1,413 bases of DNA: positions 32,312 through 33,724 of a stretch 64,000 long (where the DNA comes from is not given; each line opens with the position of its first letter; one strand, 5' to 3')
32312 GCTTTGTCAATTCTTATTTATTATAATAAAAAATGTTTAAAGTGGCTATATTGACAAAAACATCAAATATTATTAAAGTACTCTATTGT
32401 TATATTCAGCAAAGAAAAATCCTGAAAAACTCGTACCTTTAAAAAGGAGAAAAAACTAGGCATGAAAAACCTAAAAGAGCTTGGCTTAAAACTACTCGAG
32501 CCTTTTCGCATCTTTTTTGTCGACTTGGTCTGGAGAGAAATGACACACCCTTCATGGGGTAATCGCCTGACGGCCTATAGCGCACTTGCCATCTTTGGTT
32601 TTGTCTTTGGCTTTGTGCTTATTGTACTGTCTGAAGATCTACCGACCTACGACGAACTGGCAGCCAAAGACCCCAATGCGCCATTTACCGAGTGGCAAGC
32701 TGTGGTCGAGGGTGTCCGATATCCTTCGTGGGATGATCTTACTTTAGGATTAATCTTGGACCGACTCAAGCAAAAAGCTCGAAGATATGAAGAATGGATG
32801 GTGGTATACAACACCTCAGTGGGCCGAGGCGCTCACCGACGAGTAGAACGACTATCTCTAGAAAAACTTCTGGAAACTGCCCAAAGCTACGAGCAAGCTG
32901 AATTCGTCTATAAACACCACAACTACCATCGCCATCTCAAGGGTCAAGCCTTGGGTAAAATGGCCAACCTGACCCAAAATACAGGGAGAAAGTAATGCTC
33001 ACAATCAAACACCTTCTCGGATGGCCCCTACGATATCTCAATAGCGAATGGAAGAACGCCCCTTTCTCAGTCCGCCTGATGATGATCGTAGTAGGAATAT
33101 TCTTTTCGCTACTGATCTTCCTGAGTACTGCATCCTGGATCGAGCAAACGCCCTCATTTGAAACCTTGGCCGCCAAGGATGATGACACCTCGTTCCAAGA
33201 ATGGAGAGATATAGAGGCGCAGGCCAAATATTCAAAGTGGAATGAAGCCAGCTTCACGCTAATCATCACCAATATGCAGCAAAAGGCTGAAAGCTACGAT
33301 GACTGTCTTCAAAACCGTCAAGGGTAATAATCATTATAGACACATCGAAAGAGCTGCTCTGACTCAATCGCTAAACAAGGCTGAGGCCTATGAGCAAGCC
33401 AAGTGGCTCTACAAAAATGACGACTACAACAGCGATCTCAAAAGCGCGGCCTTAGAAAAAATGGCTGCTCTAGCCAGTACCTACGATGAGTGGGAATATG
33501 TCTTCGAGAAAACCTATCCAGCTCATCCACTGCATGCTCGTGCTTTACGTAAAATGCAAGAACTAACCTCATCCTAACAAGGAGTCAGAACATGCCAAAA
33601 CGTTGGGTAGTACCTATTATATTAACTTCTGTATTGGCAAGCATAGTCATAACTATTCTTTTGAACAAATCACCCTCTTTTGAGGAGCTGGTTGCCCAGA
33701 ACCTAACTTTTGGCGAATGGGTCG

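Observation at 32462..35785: Four-gene cluster of membrane-anchored proteins built from a novel 31-32 aa tandem helical repeat, with a frameshifted paralog and duplicated terminators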

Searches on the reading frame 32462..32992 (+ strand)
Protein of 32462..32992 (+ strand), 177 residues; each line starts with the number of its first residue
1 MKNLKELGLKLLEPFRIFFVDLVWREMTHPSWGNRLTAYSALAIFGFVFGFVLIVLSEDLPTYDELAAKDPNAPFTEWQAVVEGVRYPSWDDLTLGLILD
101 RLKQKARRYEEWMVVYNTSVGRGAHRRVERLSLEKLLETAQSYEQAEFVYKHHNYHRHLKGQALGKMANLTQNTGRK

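Call 9: search_protein_families(library=pfam, proteins=[window:32462-32992:+], max_evalue=1)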
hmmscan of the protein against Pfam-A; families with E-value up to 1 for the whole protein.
window:32462-32992:+ (177 aa): 2 families
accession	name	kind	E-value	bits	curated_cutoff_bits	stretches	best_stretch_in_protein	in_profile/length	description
PF17231.7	DUF5305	-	0.14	12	29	1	102-141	152-191/217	Family of unknown function (DUF5305)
PF25432.1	FF_PRPF40A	-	0.21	11.9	27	1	71-108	22-60/60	PRPF40A-like, FF domain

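Call 28: search_protein_families(library=ncbifam, proteins=[window:32462-32992:+], max_evalue=0.1)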
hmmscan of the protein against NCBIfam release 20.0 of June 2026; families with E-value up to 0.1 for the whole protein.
window:32462-32992:+ (177 aa): 1 family
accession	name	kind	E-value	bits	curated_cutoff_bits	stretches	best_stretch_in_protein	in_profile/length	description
NF006263.0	PRK08410.1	equivalog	0.0042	16.5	389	1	37-140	93-197/311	D-2-hydroxyacid dehydrogenase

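Call 29: search_protein_families(library=phrogs, proteins=[window:32462-32992:+], max_evalue=0.01)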
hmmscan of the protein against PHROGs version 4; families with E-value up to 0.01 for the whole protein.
window:32462-32992:+ (177 aa): 0 families

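Call 69: find_encoding_contigs(protein=window:32462-32992:+, flank=4000, max_places=8)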
Protein window:32462-32992:+ (177 aa): 20 contigs read that carry it; 8 places shown.
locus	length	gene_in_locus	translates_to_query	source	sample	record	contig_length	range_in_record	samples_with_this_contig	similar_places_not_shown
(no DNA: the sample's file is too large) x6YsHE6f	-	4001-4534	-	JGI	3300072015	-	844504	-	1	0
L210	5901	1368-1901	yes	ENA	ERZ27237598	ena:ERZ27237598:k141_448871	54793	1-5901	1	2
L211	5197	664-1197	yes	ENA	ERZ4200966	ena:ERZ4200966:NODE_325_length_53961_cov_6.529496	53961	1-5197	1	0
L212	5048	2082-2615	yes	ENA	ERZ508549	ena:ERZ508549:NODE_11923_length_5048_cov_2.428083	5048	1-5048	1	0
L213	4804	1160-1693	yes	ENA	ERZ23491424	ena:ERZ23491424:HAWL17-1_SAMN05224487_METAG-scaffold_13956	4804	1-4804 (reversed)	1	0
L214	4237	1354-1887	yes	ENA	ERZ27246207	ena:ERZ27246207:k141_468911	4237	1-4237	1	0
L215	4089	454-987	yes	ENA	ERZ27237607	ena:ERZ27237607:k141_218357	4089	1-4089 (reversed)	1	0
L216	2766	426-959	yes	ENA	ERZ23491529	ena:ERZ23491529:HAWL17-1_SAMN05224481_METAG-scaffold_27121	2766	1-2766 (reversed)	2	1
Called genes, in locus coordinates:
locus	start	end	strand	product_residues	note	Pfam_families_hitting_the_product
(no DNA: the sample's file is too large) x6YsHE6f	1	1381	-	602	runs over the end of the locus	PF18884:TSP3_bac (faint), PF00188:CAP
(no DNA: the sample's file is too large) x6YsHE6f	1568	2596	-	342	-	-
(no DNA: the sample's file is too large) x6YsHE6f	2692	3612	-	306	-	-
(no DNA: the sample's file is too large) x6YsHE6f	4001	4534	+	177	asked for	-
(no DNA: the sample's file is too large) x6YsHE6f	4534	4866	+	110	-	-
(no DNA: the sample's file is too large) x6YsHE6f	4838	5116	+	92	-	-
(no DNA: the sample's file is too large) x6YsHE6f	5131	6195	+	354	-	-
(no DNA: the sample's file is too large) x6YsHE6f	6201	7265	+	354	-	-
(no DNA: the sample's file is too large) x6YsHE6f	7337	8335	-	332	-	PF04055:Radical_SAM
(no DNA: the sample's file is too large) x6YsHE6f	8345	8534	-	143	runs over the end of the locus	PF00293:NUDIX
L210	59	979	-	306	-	-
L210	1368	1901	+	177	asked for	-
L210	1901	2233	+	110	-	-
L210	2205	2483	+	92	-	-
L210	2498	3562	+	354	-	-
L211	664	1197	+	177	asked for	-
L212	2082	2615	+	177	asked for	-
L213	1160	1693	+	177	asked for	-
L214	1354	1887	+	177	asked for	-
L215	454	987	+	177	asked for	-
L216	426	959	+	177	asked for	-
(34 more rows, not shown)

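Call 75: search_protein_families(library=padloc, proteins=[window:32462-32992:+], max_evalue=0.01)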
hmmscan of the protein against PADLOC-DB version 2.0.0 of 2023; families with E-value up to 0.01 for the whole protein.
window:32462-32992:+ (177 aa): 0 families

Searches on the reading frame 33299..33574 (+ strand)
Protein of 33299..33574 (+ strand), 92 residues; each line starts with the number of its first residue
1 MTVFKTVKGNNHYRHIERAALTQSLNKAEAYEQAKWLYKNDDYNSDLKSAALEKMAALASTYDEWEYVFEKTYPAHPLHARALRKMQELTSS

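Call 9: search_protein_families(library=pfam, proteins=[window:33299-33574:+], max_evalue=1)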
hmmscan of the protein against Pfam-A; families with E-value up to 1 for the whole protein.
window:33299-33574:+ (92 aa): 1 family
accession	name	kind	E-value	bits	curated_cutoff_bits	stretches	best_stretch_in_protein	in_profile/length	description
PF04546.19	Sigma70_ner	-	0.048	14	29.7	1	39-88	67-116/210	Sigma-70, non-essential region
